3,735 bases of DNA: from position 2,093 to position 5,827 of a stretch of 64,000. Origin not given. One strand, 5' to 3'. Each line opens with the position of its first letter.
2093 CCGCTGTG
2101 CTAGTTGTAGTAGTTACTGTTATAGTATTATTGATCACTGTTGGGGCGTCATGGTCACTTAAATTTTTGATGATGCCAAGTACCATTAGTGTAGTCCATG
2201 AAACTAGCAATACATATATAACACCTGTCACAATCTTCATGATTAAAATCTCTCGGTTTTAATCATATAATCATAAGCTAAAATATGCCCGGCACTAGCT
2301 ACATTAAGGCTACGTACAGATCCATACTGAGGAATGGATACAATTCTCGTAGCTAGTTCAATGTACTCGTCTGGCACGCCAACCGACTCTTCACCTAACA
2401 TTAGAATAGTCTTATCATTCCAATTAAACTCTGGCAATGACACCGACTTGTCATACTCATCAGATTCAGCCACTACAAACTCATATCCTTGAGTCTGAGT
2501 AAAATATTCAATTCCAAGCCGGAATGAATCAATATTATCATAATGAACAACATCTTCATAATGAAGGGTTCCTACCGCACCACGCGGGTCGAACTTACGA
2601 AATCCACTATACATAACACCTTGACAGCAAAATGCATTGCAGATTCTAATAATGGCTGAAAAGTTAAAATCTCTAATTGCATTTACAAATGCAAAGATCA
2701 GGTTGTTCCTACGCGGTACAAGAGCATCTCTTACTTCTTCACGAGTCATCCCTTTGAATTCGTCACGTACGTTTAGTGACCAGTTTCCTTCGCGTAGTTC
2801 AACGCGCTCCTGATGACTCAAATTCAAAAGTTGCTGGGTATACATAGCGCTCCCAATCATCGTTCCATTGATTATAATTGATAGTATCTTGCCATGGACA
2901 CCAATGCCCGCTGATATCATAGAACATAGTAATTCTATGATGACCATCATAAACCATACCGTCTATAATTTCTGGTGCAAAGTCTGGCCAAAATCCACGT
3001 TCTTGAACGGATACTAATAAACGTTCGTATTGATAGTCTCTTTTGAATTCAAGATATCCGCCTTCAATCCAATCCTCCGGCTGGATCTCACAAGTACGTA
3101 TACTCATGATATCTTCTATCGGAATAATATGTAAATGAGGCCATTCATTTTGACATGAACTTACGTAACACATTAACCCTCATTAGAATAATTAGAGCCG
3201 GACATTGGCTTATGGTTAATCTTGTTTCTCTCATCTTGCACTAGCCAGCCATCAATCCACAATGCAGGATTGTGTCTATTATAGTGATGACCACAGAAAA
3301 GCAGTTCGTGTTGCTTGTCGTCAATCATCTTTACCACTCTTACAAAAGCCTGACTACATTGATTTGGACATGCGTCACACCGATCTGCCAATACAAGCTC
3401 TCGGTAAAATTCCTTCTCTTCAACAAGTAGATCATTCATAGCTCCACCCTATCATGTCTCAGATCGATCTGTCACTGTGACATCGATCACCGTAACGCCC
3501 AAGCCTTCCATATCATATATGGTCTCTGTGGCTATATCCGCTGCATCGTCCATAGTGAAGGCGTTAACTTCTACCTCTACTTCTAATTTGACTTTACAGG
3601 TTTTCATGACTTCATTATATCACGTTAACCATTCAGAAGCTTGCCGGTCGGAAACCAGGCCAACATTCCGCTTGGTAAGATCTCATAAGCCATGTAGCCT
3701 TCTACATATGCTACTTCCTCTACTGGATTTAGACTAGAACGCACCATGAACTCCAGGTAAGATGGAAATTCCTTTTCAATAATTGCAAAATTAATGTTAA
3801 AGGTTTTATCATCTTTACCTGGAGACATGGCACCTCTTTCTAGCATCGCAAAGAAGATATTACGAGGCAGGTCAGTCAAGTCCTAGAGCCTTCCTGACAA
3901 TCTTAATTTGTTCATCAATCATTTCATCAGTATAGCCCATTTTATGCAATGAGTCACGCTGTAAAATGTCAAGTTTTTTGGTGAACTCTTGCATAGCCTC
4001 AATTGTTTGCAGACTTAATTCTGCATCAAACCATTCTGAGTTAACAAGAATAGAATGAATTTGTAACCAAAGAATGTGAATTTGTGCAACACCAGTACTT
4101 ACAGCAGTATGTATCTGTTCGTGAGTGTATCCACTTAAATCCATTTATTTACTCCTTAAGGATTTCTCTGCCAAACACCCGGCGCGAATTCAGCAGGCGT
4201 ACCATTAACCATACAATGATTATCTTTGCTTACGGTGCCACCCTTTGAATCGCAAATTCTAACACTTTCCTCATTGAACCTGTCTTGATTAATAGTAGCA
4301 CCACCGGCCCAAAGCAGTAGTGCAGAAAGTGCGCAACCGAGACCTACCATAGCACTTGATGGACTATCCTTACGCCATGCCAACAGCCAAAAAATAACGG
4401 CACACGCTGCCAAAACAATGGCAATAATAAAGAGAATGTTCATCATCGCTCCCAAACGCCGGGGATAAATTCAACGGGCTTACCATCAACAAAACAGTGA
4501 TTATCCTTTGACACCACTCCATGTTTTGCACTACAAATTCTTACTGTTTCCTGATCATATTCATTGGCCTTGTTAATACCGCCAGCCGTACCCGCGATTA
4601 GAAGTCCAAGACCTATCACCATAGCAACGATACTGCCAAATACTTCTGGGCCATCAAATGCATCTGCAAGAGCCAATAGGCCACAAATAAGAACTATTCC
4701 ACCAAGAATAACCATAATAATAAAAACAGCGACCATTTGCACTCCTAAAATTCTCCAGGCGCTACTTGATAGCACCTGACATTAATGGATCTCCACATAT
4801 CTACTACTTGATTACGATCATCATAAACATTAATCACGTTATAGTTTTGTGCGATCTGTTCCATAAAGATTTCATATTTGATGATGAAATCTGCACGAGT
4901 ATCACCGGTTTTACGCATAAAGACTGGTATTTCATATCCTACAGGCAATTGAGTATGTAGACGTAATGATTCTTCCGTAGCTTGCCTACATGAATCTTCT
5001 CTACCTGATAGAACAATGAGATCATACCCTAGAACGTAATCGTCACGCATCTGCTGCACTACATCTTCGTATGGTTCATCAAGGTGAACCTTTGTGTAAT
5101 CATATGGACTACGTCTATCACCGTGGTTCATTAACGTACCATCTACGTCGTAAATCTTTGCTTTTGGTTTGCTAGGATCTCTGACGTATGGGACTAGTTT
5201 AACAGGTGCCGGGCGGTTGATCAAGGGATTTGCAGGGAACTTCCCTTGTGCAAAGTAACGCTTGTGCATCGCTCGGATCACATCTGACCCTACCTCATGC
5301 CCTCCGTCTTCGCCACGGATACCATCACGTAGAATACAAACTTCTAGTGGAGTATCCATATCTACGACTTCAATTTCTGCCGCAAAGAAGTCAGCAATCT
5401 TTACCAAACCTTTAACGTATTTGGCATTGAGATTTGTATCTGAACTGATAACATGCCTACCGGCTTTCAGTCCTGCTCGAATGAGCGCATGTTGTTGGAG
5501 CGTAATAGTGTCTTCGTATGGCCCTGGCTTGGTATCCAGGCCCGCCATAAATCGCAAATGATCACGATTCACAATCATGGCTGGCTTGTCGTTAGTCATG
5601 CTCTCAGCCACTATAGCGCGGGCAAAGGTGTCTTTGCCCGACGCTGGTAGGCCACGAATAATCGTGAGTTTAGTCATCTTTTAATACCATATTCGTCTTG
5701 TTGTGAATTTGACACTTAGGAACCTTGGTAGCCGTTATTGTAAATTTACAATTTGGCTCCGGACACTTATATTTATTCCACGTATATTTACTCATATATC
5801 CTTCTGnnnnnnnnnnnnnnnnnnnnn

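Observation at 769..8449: Extended RNA repair/modification island around T4-type Pnkp and RNA ligase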

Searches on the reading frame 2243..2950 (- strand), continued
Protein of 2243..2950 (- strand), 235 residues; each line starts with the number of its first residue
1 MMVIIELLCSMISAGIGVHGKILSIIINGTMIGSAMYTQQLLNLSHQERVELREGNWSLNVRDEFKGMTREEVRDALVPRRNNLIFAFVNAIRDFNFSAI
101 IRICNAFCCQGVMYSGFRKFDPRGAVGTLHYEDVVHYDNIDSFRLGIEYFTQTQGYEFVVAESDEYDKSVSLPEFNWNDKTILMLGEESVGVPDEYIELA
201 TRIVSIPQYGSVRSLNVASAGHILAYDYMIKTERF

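Call 101: search_protein_families(library=pfam, max_evalue=0.001, proteins=[L049:2465-4189:+, L049:4717-6762:+, L049:7672-7986:+, L049:7986-8525:+, L049:8595-9917:-, L049:10000-10581:+, L049:10581-11519:+, L049:11525-12415:+, L018:10110-10955:+, L018:10966-12477:+])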
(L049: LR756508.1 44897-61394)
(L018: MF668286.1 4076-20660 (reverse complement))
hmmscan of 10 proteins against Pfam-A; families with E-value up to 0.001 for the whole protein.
L049:2465-4189:+ (574 aa): 2 families
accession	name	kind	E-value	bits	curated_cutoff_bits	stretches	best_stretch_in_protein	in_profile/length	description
PF07733.18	DNA_pol3_alpha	-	8e-42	144.1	23.9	1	20-236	15-259/260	Bacterial DNA polymerase III alpha NTPase domain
PF17657.6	DNA_pol3_finger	-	3.3e-12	46.5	22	1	249-372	19-154/166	Bacterial DNA polymerase III alpha subunit finger domain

L049:4717-6762:+ (681 aa): 7 families
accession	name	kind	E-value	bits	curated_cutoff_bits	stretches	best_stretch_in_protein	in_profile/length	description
PF00009.33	GTP_EFTU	-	1.9e-64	217.2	26.5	1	7-279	2-188/188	Elongation factor Tu GTP binding domain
PF03764.24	EFG_IV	-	1.6e-38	131.6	24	1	474-588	1-118/121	Elongation factor G, domain IV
PF00679.30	EFG_C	-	6.7e-29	100.2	27.9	1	594-678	2-87/89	Elongation factor G C-terminus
PF14492.12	EFG_III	-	5.8e-24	84.4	27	1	401-472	1-74/75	Elongation Factor G, domain III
PF22042.2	EF-G_D2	-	8.6e-17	61.5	27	1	306-389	1-83/84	Elongation factor G domain 2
PF03144.31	GTP_EFTU_D2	-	8.9e-16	58.5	30.3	1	321-388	1-73/73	Elongation factor Tu domain 2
PF16658.11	RF3_C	-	1.6e-06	28.4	40.1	1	403-498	8-105/132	Class II release factor RF3, C-terminal domain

L049:7672-7986:+ (104 aa): 0 families

L049:7986-8525:+ (179 aa): 1 family
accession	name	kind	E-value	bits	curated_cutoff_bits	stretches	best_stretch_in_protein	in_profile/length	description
PF00588.24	SpoU_methylase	-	8.5e-22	78.2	29.7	1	34-166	6-142/142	SpoU rRNA Methylase family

L049:8595-9917:- (440 aa): 3 families
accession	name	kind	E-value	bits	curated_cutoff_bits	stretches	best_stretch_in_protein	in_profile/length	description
PF07282.18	Cas12f1-like_TNB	-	3.1e-13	50.1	26.3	1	310-377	1-60/60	Cas12f1-like, TNB domain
PF01385.25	OrfB_IS605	-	2.9e-08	34.4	30.5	1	185-290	10-118/120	Probable transposase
PF18516.7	RuvC_1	-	8.2e-05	22.5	26.2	1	181-296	12-123/244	RuvC nuclease domain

L049:10000-10581:+ (193 aa): 2 families
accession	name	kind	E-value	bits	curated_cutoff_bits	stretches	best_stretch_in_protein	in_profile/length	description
PF05838.17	Glyco_hydro_108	-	4.8e-20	72.3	21.2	1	11-75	2-66/85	Glycosyl hydrolase 108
PF09374.15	PG_binding_3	-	2e-11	44.3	24.6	1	107-174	4-74/76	Predicted Peptidoglycan domain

L049:10581-11519:+ (312 aa): 1 family
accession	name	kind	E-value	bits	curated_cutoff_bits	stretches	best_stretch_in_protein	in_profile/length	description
PF01734.28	Patatin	-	2.8e-24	86.8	27.7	1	6-191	1-191/191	Patatin-like phospholipase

L049:11525-12415:+ (296 aa): 2 families
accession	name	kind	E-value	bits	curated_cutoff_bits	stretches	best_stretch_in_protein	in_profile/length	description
PF00226.36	DnaJ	-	9.8e-23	80.5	27.8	1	3-62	1-63/63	DnaJ domain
PF01556.23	DnaJ_C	-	9.1e-17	61.9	26.6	1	129-260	4-152/152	DnaJ C terminal domain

L018:10110-10955:+ (281 aa): 1 family
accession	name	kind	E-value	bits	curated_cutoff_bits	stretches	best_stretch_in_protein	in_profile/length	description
PF00156.33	Pribosyltran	-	1.8e-06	27.8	26.3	1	119-227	5-115/158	Phosphoribosyl transferase domain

L018:10966-12477:+ (503 aa): 2 families
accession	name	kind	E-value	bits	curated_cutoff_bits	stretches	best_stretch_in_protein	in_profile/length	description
PF04095.22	NAPRTase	-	6.3e-45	154.2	20.8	1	178-486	1-238/239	Nicotinate phosphoribosyltransferase (NAPRTase) family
PF18127.6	NAMPT_N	-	2.5e-09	37.7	25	1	3-57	1-53/98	Nicotinamide phosphoribosyltransferase, N-terminal domain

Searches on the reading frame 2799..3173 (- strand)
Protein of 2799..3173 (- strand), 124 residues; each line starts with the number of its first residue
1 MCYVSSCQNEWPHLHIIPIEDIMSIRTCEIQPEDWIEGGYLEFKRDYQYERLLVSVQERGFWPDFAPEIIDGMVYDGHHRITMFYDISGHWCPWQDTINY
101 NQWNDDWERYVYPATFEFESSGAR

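Call 5: search_protein_families(library=pfam, max_evalue=0.01, proteins=[window:2799-3173:-])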
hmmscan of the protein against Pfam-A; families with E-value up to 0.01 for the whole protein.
window:2799-3173:- (124 aa): 0 families

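Call 7: search_protein_families(library=phrogs, max_evalue=0.001, proteins=[window:2799-3173:-])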
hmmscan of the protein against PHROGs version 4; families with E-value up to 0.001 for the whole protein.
window:2799-3173:- (124 aa): 0 families

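Call 40: search_protein_families(library=ncbifam, max_evalue=0.01, proteins=[window:2799-3173:-])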
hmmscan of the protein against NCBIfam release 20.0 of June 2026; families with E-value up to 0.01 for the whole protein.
window:2799-3173:- (124 aa): 0 families

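Call 48: search_protein_families(library=pfam, max_evalue=10, proteins=[window:2799-3173:-])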
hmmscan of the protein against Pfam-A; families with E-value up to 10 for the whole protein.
window:2799-3173:- (124 aa): 0 families

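Call 49: search_protein_families(library=padloc, max_evalue=0.01, proteins=[window:2799-3173:-])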
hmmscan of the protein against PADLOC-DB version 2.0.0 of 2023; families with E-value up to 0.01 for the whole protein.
window:2799-3173:- (124 aa): 0 families

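Call 82: search_protein_representatives(protein=window:2799-3173:-)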
Query: 124 residues. Proteins with E-value up to 0.001 (for the whole library): 12; up to 1e-10: 3; up to 1e-30: 0. The best 12 are listed.
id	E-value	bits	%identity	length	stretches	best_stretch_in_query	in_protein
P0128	2.6e-24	102.2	43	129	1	1-115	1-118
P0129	4.4e-14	69.0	32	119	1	9-104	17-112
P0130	3.5e-12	62.9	38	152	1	10-110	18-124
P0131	4.4e-09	52.8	36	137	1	2-104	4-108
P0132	9.1e-08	48.6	38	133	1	2-118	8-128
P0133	3.5e-07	46.7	35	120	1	12-105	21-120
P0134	3.9e-07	46.5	38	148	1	4-96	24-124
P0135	1.3e-06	44.8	30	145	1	6-108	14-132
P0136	2.0e-06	44.2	28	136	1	8-98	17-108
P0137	6.1e-06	42.6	33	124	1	10-96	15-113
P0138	6.0e-05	39.4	27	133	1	8-112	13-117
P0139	5.3e-04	36.3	34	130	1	10-97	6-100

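Call 84: search_protein_families(library=pfam, alignment_id=A6, max_evalue=1)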
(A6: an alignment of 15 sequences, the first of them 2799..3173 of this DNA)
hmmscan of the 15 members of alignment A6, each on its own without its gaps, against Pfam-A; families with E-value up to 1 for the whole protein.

A. member 1, window:2799-3173:- (124 aa): 0 families

B. families by the number of members that match (of 15 scanned): 4 families
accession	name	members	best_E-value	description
PF16608.10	TNRC6-PABC_bdg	1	0.017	TNRC6-PABC binding domain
PF08857.17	ParBc_2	1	0.047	Putative ParB-like nuclease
PF13204.13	Apiosidase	1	0.09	Apiosidase-like, catalytic domain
PF23451.1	Zn_ribbon_PaaD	1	0.88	PaaD zinc beta ribbon domain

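Call 91: predict_structure(alignment_id=A7)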
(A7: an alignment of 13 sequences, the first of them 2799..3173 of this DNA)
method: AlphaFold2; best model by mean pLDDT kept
length: 124 residues; sequences in the alignment: 13
mean_pLDDT: 79.8   pTM: 0.71
mean pLDDT of the five models: 79.8, 76.8, 76.1, 74.7, 71.8
residues with pLDDT >= 90: 50; 70-90: 37; 50-70: 35; < 50: 2
segments of 3 or more residues with pLDDT < 50: none
pLDDT, mean of each block of 10 residues (from residue 1): 64 87 89 76 90 90 87 92 91 82 55 66 51
secondary structure, 60 per line:
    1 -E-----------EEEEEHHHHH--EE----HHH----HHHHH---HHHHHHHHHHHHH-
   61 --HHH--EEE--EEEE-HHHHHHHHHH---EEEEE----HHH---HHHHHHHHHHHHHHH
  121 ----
elements in order: E14-18 H19-23 H39-43 H47-59 E68-70 E73-76 H78-87 E91-95 H106-120

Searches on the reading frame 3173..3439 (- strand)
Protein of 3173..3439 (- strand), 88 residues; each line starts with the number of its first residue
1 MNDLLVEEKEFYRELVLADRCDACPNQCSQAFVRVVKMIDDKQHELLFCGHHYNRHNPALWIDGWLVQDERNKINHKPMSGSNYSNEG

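Call 5: search_protein_families(library=pfam, max_evalue=0.01, proteins=[window:3173-3439:-])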
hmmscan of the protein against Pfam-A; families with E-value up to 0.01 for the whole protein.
window:3173-3439:- (88 aa): 1 family
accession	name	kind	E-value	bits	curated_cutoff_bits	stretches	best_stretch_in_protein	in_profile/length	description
PF24254.1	DUF7455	-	9.9e-16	57.4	27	1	16-74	2-54/54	Domain of unknown function (DUF7455)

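Call 7: search_protein_families(library=phrogs, max_evalue=0.001, proteins=[window:3173-3439:-])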
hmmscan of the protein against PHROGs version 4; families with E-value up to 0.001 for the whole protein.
window:3173-3439:- (88 aa): 3 families
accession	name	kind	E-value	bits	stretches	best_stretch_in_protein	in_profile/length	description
phrog_1720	-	unknown function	1.3e-12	48.5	1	10-75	18-76/112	-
phrog_12646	-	unknown function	8.3e-07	30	1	18-70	15-60/65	-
phrog_21191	-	unknown function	0.00044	21.3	1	20-64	6-48/71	-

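Call 40: search_protein_families(library=ncbifam, max_evalue=0.01, proteins=[window:3173-3439:-])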
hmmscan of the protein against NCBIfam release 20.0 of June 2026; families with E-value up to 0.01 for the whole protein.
window:3173-3439:- (88 aa): 0 families

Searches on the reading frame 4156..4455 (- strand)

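Call 6: search_protein_families(library=pfam, max_evalue=0.01, proteins=[window:4156-4455:-])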
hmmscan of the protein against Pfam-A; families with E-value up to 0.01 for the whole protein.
window:4156-4455:- (99 aa): 1 family
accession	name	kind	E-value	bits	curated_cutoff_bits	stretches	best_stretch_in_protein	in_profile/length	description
PF23778.1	Phage_holin_2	-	0.00059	20.5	32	1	8-60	4-58/92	Putative phage holin family 2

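Call 49: search_protein_families(library=padloc, max_evalue=0.01, proteins=[window:4156-4455:-])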
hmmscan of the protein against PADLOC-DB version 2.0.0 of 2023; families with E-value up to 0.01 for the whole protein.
window:4156-4455:- (99 aa): 1 family
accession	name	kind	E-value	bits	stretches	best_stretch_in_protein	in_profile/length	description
PDLC02978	2TM-TIR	-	0.008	14.6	0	32-71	68-107/124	-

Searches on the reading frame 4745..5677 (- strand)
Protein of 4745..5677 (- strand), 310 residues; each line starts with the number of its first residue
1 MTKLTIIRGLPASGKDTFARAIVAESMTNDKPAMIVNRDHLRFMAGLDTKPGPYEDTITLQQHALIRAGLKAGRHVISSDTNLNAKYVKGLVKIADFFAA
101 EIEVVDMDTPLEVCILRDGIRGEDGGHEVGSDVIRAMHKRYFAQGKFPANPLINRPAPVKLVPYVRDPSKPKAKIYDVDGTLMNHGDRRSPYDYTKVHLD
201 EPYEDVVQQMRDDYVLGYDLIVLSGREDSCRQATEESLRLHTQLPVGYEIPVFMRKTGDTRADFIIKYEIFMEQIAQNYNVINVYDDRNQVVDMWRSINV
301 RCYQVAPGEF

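Call 5: search_protein_families(library=pfam, max_evalue=0.01, proteins=[window:4745-5677:-])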
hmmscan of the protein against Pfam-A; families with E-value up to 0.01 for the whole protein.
window:4745-5677:- (310 aa): 4 families
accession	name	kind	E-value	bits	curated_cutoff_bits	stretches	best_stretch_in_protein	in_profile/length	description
PF25109.1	HAD_PNKP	-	7.1e-44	149.8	27.6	1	171-310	1-143/143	Polynucleotide kinase PNKP phosphatase domain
PF13671.12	AAA_33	-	5.6e-17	62.8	27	1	4-141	1-140/143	AAA domain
PF08433.16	KTI12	-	2.9e-07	30.7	22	1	4-141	3-137/271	Chromatin associated protein KTI12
PF24694.1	LNS2_PITM1-3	-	0.0045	17.4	27.7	1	175-301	2-116/124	PITM 1-3, LNS2 domain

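Call 40: search_protein_families(library=ncbifam, max_evalue=0.01, proteins=[window:4745-5677:-])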
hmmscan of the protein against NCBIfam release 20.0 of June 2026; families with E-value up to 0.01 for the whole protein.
window:4745-5677:- (310 aa): 5 families
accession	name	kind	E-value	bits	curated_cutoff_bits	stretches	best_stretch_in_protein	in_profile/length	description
TIGR03574.1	selen_PSTK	equivalog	6.1e-13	48.8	290.5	1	4-141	1-132/249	L-seryl-tRNA(Sec) kinase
NF005257.0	PRK06762.3-2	equivalog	1.4e-05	24.9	202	1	2-120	5-118/170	hypothetical protein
NF005255.0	PRK06762.2-2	equivalog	0.00019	21.4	140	1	1-120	2-116/163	hypothetical protein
TIGR04075.1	bacter_Pnkp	equivalog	0.0012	17.1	750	1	4-139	10-135/851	polynucleotide kinase-phosphatase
NF005259.0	PRK06762.3-4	equivalog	0.0095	16.1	349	0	1-87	1-81/170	hypothetical protein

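Call 78: search_solved_structures(query=window:4745-5677:-, max_evalue=0.001, show_alignments=1)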
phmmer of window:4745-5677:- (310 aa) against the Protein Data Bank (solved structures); distinct sequences matched with E-value up to 0.001: 6.
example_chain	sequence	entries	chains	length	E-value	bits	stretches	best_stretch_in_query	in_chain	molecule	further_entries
4xrp_A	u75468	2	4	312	5.2e-36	127.7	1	3-310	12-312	Pnkp1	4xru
1ltq_A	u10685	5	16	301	1.5e-31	113.1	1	2-310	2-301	POLYNUCLEOTIDE KINASE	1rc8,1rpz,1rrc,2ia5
5uj0_A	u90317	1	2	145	1.1e-25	93.9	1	169-310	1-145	Polynucleotide kinase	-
1ly1_A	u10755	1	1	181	6.6e-08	35.4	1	1-193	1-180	polynucleotide kinase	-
3a4l_A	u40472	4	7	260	4.3e-06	29.5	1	4-146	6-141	L-seryl-tRNA(Sec) kinase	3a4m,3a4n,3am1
3adb_A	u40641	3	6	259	4.5e-06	29.4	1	4-146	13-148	L-seryl-tRNA(Sec) kinase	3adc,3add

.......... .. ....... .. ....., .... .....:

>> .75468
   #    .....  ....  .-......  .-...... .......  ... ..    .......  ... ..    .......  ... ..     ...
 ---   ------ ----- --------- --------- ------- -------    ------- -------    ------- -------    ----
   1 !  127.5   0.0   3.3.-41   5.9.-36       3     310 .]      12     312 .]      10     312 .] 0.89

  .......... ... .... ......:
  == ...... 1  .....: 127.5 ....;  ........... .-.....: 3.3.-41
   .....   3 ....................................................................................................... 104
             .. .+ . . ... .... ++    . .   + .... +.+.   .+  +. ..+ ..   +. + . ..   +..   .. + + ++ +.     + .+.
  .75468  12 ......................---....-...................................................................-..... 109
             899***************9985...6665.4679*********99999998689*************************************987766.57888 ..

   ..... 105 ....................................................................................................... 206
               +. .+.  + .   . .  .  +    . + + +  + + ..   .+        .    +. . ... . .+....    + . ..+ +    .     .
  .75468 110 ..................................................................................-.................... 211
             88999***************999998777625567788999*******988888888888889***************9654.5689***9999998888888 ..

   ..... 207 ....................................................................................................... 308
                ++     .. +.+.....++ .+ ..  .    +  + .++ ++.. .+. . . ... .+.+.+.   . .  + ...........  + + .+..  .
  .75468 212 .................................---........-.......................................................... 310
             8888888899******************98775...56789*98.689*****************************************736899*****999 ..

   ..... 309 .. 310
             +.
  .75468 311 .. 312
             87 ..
